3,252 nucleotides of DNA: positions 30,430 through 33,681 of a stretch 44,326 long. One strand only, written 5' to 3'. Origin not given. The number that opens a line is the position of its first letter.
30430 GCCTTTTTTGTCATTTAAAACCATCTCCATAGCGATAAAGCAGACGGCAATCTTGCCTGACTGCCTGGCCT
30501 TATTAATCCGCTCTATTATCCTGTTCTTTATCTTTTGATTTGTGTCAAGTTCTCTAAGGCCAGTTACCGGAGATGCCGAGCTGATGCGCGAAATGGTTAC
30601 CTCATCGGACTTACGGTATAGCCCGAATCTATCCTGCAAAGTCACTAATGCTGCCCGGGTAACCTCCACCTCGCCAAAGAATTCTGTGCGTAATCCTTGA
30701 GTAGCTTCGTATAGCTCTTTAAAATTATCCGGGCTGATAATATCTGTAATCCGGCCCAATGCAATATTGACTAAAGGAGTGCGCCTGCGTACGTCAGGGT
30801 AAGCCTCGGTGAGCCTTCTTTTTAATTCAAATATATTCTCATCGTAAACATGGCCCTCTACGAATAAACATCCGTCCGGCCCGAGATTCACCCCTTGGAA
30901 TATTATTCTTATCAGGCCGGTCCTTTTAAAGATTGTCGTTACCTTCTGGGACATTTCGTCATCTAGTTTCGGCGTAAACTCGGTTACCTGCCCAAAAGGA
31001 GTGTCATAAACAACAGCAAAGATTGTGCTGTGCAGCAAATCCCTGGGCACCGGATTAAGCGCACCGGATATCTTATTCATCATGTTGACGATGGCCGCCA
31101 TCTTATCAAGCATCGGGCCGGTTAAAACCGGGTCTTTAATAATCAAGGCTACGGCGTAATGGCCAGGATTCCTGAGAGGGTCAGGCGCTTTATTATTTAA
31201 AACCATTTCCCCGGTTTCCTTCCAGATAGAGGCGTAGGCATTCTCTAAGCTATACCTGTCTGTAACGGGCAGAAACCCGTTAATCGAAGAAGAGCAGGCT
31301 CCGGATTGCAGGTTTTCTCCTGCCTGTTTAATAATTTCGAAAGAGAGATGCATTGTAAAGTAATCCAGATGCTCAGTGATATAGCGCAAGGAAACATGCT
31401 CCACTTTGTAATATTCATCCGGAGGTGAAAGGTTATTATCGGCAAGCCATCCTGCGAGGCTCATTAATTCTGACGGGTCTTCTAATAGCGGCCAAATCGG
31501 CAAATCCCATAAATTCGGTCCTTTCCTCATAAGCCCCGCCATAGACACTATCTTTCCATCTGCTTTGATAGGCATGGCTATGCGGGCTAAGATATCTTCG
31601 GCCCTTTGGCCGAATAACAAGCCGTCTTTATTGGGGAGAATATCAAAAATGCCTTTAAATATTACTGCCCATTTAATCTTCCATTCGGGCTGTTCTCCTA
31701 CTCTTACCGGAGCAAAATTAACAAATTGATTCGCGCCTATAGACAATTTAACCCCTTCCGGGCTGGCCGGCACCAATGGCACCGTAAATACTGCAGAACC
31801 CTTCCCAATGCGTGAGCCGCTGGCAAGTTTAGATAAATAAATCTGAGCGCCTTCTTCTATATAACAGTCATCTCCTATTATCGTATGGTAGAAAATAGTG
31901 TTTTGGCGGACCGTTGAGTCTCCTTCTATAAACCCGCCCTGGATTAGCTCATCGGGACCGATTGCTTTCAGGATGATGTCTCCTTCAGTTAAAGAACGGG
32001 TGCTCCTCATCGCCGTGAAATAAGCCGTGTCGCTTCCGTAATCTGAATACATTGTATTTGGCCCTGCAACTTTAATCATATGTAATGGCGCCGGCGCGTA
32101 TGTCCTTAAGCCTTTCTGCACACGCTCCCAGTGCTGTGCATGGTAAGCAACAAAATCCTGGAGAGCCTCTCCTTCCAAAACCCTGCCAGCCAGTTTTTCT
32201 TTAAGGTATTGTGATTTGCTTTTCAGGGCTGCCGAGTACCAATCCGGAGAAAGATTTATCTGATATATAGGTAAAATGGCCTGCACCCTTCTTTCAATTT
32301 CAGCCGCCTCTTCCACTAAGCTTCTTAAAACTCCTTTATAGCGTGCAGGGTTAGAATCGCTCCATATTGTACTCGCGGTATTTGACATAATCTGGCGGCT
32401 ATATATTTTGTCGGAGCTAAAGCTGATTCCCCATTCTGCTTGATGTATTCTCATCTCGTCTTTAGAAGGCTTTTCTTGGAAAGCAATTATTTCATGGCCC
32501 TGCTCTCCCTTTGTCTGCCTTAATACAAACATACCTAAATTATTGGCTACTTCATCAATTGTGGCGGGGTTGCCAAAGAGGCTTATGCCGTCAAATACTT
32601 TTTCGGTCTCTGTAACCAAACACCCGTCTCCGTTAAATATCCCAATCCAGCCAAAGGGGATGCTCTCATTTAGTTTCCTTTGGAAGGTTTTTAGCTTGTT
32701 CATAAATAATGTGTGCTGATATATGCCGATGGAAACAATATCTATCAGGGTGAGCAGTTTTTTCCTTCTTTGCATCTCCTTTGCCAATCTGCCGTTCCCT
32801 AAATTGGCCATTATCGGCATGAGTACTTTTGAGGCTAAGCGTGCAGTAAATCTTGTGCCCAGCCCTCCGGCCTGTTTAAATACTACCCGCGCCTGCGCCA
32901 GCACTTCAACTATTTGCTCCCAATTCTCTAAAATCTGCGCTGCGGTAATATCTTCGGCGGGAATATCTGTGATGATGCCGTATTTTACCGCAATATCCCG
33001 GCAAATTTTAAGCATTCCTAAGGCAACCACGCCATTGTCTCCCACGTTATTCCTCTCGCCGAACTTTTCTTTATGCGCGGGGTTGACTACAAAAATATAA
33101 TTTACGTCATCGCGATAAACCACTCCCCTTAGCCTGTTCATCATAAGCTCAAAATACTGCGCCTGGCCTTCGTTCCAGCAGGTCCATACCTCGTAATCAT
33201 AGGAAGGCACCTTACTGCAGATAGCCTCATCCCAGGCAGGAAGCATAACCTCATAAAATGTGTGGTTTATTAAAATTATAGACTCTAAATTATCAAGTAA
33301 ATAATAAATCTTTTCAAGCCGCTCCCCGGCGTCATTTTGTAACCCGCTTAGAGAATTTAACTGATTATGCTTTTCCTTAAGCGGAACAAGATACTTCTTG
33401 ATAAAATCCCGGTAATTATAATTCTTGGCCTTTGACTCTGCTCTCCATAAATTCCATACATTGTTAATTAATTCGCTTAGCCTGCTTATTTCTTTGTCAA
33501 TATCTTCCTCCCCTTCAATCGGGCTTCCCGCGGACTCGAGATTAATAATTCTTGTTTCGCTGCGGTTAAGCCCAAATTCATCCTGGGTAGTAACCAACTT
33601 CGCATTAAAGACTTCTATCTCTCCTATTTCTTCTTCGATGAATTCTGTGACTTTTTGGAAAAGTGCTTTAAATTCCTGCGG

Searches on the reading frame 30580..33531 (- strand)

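Call 17: search_protein_families(library=pfam, proteins=[window:30580-33531:-], max_evalue=0.001)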
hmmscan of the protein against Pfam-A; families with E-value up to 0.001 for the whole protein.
window:30580-33531:- (984 aa): 1 family
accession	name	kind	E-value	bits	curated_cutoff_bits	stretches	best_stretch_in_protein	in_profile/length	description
PF07959.18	Fucose_pyrophosphorylase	-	0.00038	20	34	1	314-650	92-387/418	Fucose pyrophosphorylase domain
